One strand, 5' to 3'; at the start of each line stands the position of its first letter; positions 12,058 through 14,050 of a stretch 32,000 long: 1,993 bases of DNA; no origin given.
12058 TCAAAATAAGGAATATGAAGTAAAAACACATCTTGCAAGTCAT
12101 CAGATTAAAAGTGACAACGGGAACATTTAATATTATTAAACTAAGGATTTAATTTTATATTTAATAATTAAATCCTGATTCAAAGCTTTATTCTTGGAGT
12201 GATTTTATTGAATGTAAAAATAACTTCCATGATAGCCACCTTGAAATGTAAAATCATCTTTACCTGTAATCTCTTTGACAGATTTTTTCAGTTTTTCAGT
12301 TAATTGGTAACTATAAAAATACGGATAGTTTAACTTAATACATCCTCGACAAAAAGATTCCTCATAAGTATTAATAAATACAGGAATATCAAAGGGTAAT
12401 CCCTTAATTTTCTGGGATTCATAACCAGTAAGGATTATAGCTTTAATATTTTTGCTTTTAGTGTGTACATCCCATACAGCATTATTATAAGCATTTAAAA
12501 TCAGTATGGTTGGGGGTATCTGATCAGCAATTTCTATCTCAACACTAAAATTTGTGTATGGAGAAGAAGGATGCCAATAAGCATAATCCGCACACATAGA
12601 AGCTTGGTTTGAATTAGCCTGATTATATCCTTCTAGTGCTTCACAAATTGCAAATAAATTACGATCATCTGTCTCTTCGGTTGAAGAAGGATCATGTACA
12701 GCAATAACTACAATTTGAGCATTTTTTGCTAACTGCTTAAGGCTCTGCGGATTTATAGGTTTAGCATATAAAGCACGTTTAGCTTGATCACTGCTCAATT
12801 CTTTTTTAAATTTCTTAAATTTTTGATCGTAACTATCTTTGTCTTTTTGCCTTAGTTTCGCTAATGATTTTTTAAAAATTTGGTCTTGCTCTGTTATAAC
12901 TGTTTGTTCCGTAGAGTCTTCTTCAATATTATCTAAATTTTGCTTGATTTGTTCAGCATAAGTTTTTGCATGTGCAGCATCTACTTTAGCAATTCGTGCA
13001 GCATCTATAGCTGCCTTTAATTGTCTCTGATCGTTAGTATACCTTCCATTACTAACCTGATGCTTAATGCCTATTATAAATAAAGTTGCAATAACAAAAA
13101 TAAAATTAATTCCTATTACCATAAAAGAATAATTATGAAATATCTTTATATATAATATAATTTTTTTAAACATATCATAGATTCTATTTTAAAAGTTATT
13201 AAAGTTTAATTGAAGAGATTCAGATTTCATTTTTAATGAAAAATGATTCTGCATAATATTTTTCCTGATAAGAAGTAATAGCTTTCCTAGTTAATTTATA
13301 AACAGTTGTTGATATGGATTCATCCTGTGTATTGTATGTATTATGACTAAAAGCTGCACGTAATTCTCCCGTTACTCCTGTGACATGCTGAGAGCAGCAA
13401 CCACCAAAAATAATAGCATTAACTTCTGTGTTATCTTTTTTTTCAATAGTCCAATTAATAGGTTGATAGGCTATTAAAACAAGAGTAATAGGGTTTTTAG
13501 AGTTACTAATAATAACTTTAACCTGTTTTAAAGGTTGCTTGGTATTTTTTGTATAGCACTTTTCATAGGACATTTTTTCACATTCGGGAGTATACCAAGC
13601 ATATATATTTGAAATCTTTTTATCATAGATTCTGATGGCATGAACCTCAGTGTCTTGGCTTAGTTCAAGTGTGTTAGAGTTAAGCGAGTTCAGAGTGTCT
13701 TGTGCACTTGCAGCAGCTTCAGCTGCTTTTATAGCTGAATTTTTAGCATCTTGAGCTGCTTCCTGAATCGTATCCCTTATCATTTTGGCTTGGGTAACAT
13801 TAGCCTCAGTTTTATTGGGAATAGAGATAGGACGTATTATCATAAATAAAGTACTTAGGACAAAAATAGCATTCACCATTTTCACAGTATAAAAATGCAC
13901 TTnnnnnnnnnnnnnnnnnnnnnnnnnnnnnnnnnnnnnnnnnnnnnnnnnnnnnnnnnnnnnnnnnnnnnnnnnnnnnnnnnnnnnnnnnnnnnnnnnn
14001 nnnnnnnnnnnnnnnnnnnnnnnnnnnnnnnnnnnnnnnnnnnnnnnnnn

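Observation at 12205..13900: Two adjacent single-pass membrane proteins are paralogs sharing an unrecognised C-terminal domain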

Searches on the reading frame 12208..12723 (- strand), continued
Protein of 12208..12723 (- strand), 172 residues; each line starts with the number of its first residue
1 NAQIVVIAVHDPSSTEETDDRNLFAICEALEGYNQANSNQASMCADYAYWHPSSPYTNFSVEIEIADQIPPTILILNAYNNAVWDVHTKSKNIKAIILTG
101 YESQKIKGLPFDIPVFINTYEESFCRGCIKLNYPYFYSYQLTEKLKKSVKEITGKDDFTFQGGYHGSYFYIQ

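Call 79: find_encoding_contigs(protein=P0034, flank=8000, max_places=3)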
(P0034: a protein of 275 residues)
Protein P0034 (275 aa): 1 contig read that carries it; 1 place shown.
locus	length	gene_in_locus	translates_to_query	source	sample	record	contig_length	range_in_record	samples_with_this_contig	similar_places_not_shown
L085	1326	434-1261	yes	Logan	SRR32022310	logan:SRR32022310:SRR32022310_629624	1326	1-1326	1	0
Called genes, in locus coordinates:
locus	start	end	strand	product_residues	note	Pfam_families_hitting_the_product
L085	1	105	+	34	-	?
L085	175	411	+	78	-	-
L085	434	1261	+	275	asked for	-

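Call 80: find_encoding_contigs(protein=P0051, flank=8000, max_places=3)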
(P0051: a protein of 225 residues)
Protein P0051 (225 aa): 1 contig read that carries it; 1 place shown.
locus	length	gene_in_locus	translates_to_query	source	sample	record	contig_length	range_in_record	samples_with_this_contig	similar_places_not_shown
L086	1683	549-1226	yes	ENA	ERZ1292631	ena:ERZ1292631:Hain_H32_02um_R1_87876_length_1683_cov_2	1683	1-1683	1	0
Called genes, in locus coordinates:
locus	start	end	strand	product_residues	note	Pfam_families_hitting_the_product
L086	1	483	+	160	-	?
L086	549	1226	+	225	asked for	-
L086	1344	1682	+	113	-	?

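Call 89: search_solved_structures(query=A3, max_evalue=10, show_alignments=2)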
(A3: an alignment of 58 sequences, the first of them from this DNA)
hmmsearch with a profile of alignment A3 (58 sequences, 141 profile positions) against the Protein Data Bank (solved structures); distinct sequences matched with E-value up to 10: 6.
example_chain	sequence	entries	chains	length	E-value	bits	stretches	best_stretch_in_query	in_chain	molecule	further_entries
9b9f_E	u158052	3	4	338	5.1e-05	26.6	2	6-54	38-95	Transforming growth factor beta receptor type-3 | Transforming growth factor beta receptor III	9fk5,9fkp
6mzn_A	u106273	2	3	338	0.00011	25.6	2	6-54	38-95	Transforming growth factor beta receptor III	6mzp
9fdy_C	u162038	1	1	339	0.001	22.4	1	28-53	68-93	Transforming growth factor beta receptor type 3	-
6xyw_Ar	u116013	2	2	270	0.19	15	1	53-130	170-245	50S ribosomal protein L21, mitochondrial | bL21m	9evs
9gyt_1S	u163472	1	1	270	0.53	13.6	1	54-130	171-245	bL21m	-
7lbg_D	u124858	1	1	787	1.6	12.1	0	4-52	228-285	Transforming growth factor beta receptor type 3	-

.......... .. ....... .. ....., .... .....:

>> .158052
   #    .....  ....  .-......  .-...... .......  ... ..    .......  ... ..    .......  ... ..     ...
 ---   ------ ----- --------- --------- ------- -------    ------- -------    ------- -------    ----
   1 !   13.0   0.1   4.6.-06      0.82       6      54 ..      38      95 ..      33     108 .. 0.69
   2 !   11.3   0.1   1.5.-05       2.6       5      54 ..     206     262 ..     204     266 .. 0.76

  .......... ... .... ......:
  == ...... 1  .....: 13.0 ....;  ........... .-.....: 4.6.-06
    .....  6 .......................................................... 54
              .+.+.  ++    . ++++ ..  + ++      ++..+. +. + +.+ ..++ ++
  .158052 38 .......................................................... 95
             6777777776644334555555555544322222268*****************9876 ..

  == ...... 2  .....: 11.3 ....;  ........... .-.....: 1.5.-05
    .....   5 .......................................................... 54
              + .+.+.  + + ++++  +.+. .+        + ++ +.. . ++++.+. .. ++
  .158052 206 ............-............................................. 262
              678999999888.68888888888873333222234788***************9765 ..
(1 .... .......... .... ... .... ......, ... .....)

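Call 90: search_protein_families(library=pfam, proteins=[window:12208-12723:-], max_evalue=10)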
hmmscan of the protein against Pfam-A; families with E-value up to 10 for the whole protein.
seq(172 aa): 1 family
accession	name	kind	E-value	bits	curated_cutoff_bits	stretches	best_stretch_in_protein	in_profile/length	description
PF11261.13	IRF-2BP1_2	-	0.17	11.9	26.8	1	116-130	17-31/52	Interferon regulatory factor 2-binding protein zinc finger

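Call 105: list_cluster_members(proteins=[P0003, P0006, P0009, P0040, P0048, P0053, P0114, P0020, P0051, P0065])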
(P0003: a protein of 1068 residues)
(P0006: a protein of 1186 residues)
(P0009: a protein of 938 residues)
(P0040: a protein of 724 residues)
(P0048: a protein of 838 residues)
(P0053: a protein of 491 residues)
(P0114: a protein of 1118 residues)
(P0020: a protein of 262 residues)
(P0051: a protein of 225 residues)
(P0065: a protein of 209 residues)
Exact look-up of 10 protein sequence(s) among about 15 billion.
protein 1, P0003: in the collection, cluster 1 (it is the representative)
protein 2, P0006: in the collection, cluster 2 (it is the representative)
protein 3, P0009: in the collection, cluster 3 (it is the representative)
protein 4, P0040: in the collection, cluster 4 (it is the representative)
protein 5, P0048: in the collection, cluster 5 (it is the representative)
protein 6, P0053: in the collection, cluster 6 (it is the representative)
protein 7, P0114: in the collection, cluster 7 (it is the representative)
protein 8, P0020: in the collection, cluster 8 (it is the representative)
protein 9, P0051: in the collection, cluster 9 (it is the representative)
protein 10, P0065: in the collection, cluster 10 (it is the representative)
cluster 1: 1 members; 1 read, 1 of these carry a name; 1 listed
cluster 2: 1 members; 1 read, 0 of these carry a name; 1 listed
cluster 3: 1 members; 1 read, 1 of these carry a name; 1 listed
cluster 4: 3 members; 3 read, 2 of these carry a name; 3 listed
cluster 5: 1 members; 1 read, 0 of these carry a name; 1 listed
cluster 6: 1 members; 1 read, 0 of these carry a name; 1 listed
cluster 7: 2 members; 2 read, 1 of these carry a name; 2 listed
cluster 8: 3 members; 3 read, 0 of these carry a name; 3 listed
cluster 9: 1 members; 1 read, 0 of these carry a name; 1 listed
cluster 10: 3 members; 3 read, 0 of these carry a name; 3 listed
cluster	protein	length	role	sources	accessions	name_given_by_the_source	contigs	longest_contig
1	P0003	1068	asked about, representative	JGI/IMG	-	predicted esterase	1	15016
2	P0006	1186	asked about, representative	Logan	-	-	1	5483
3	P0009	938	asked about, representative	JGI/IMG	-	alpha-tubulin suppressor-like RCC1 family protein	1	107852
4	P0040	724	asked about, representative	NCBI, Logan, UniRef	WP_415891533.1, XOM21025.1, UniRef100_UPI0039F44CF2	ankyrin repeat domain-containing protein [Neptuniibacter sp. PT8_73] | ankyrin repeat domain-containing protein n=1 Tax=Neptuniibacter sp. PT8_73 TaxID=3398206 ...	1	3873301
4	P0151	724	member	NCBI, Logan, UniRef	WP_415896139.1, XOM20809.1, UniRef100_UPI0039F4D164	ankyrin repeat domain-containing protein [Neptuniibacter sp. PT34_22] | ankyrin repeat domain-containing protein n=1 Tax=Neptuniibacter sp. PT34_22 TaxID=3398205 ...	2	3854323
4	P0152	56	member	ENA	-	-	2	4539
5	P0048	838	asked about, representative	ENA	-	-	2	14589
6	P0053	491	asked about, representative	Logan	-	-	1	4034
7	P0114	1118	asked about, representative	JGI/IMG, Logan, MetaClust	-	\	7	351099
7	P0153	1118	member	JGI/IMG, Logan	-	-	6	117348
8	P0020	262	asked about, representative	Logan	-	-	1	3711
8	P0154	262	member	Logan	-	-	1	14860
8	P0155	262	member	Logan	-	-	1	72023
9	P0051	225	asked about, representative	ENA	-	-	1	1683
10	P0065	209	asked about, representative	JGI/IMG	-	-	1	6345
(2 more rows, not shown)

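Call 106: find_encoding_contigs(protein=P0155, flank=10000, max_places=3)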
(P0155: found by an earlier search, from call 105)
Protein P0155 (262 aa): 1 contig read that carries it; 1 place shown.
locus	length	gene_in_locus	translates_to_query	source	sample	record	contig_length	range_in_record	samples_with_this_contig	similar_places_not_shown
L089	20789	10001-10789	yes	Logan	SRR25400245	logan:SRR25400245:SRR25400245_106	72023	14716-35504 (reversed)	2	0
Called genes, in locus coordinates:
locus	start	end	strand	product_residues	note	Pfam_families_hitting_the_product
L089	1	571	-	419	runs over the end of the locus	PF00275:EPSP_synthase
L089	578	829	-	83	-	PF01722:BolA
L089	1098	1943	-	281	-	PF21295:Bact_transglu_N_2 (weak), PF01841:Transglut_core, PF04473:DUF553 (weak)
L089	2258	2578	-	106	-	PF02482:Ribosomal_S30AE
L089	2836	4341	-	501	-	PF00309:Sigma54_AID, PF04963:Sigma54_CBD, PF04552:Sigma54_DBD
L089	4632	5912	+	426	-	PF04333:MlaA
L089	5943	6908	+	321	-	PF07228:SpoIIE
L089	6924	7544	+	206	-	PF01740:STAS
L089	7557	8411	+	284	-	PF00795:CN_hydrolase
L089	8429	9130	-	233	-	PF00677:Lum_binding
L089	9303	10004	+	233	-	-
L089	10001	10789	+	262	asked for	-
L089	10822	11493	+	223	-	-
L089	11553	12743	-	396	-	PF05816:TelA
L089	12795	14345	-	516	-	PF22341:GSPE_N1E, PF00437:T2SSE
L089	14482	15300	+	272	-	PF04254:DUF432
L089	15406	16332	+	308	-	PF00924:MS_channel_2nd, PF21082:MS_channel_3rd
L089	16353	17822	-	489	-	-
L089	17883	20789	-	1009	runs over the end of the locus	PF10101:DUF2339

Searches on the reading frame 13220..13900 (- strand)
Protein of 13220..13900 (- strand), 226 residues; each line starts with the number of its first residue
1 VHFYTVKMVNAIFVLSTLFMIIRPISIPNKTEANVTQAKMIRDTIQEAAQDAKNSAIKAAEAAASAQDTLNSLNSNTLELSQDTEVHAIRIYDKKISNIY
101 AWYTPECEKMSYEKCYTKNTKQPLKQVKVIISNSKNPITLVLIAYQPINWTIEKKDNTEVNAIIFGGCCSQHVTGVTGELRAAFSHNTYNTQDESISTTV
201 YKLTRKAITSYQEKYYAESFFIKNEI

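Call 4: search_protein_families(library=pfam, proteins=[window:13220-13900:-], max_evalue=1)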
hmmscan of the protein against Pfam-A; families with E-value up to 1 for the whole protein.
window:13220-13900:- (226 aa): 1 family
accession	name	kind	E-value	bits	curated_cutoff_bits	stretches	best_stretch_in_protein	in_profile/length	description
PF23020.1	PEX14-like_2nd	-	0.085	13.6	23.2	1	14-77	30-92/120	Peroxisomal membrane protein PEX14-like, central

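Call 5: search_protein_families(library=ncbifam, proteins=[window:13220-13900:-], max_evalue=1)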
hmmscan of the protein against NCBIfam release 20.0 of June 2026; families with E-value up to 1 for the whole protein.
window:13220-13900:- (226 aa): 2 families
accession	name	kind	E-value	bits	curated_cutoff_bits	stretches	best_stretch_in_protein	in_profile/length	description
NF052673.1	lpg1681_fam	equivalog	0.15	12.4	95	1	5-40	4-39/102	lpg1681 family protein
NF040598.1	Ala_zip_lipo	subfamily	0.55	10.8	43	1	30-74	33-77/90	Lpp/OprI family alanine-zipper lipoprotein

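Call 6: search_protein_families(library=padloc, proteins=[window:13220-13900:-], max_evalue=1)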
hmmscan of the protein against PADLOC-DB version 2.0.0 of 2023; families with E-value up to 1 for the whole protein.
window:13220-13900:- (226 aa): 0 families

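Call 8: find_homologous_proteins(query=window:13220-13900:-, max_evalue=0.01)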
Query window:13220-13900:- (226 aa): 1 proteins with E <= 0.01 among 137 candidates.
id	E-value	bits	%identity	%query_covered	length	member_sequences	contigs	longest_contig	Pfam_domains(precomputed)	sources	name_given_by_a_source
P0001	1.7e-142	490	100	100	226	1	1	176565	-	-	-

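Call 15: search_protein_families(library=phrogs, proteins=[window:13220-13900:-], max_evalue=1)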
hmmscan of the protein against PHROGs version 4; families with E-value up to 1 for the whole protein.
window:13220-13900:- (226 aa): 2 families
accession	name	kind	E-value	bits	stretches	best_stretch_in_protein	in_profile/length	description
phrog_34387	-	unknown function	0.046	15.2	1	71-99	33-60/68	-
phrog_24308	-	unknown function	0.23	13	1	42-88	56-102/110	-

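Call 16: find_encoding_contigs(protein=P0001, flank=10000, max_places=5)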
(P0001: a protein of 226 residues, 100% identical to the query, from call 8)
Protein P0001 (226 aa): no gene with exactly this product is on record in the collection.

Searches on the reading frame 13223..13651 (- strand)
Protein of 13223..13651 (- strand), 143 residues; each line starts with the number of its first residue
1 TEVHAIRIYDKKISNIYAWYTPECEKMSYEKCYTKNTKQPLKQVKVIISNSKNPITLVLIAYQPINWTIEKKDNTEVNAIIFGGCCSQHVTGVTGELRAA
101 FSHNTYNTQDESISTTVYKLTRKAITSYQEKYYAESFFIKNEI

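Call 81: predict_structure(alignment_id=A8)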
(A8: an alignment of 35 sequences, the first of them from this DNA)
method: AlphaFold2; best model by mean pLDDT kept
length: 143 residues; sequences in the alignment: 35
mean_pLDDT: 87.6   pTM: 0.81
mean pLDDT of the five models: 87.6, 87.2, 86.1, 83.4, 82.7
residues with pLDDT >= 90: 80; 70-90: 51; 50-70: 11; < 50: 1
segments of 3 or more residues with pLDDT < 50: none
pLDDT, mean of each block of 10 residues (from residue 1): 93 65 84 79 93 96 93 95 90 90 74 92 96 94 68
secondary structure, 60 per line:
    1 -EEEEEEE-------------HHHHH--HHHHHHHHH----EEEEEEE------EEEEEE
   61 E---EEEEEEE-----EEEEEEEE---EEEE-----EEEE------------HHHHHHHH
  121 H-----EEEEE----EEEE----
elements in order: E2-8 H22-26 H29-37 E42-48 E55-61 E65-71 E77-84 E88-91 E97-100 H113-121 E127-131 E136-139

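Call 84: fold_search(model_id=the predicted structure, library=pdb)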
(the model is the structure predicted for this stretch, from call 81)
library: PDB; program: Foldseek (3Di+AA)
matches with E <= 10: 82; with E <= 0.001: 3
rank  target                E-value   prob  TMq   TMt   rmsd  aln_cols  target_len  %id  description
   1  9fk5_E                3.9e-04  1.00  0.42  0.22   7.2       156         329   15  Zebrafish Betaglycan Orphan Domain (zfBGo) in complex with TGF-B3 and extracellular domains of TGFBRI and TGFBRII (released 2025-03-12)
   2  9b9f_E                4.4e-04  1.00  0.52  0.28   5.7       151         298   12  Zebrafish Betaglycan Orphan Domain (zfBGo) in complex with TGF-B3 and extracellular domains of TGFBRI and TGFBRII (released 2025-03-12)
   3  9fdy_C                7.2e-04  1.00  0.51  0.26   5.3       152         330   15  Betaglycan Orphan Domain (ratBGo) in complex with TGF-b1 and extracellular domain of TGFBRII (released 2025-03-12)
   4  9b9f_J                1.0e-03  1.00  0.51  0.28   5.8       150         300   13  Zebrafish Betaglycan Orphan Domain (zfBGo) in complex with TGF-B3 and extracellular domains of TGFBRI and TGFBRII (released 2025-03-12)
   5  6mzp_A                1.3e-03  1.00  0.56  0.28   4.2       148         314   16  Zebrafish betaglycan orphan domain structure from orthorhombic crystal form (released 2019-08-21)
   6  5i04_A                1.7e-03  1.00  0.55  0.14   3.7       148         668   12  Crystal structure of the orphan region of human endoglin/CD105 (released 2017-06-07)
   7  7lbg_D                5.9e-03  1.00  0.53  0.49   4.8       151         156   13  CryoEM structure of the HCMV Trimer gHgLgO in complex with human Transforming growth factor beta receptor type 3 and n (released 2021-03-10)
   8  6mzp_B                5.9e-03  1.00  0.46  0.25   8.1       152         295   14  Zebrafish betaglycan orphan domain structure from orthorhombic crystal form (released 2019-08-21)
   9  9u4u_A                8.5e-01  0.02  0.10  0.10  15.8       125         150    5  Structure of the functional amyloid FapC from Pseudomonas sp.UK4 (released 2025-08-06)
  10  8jlh_C                2.1e+00  0.01  0.11  0.13  15.3       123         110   11  Cryo-EM structure of SV2A dimer in complex with BoNT/A2 Hc and levetiracetam (released 2024-05-01)
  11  7lrn_B                2.5e+00  0.04  0.22  0.14  12.2       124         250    7  Structure of the Siderophore Interacting Protein from Acinetbacter baumannii (released 2021-07-21)
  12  9u7r_C                2.6e+00  0.01  0.15  0.09  14.3       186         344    9  Substrate-free human 26S proteasome purified by midnolin, 20S proteasome, RPTs and RPN11 part (released 2026-04-01)
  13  6u1y_C                2.9e+00  0.01  0.14  0.10  15.6       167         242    7  bcs1 AAA domain (released 2020-02-05)
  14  2w9g                  3.7e+00  0.01  0.12  0.12  15.0       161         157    8  Wild-type Staphylococcus aureus DHFR in complex with NADPH and trimethoprim (released 2009-03-24)
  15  4fmw_B                3.9e+00  0.02  0.20  0.18  12.6       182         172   12  Crystal structure of methyltransferase domain of human RNA (guanine-9-) methyltransferase domain containing protein 2 (released 2012-08-22)
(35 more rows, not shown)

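Call 90: search_protein_families(library=pfam, proteins=[window:13223-13651:-], max_evalue=10)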
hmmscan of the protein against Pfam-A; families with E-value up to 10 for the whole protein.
seq(143 aa): 0 families
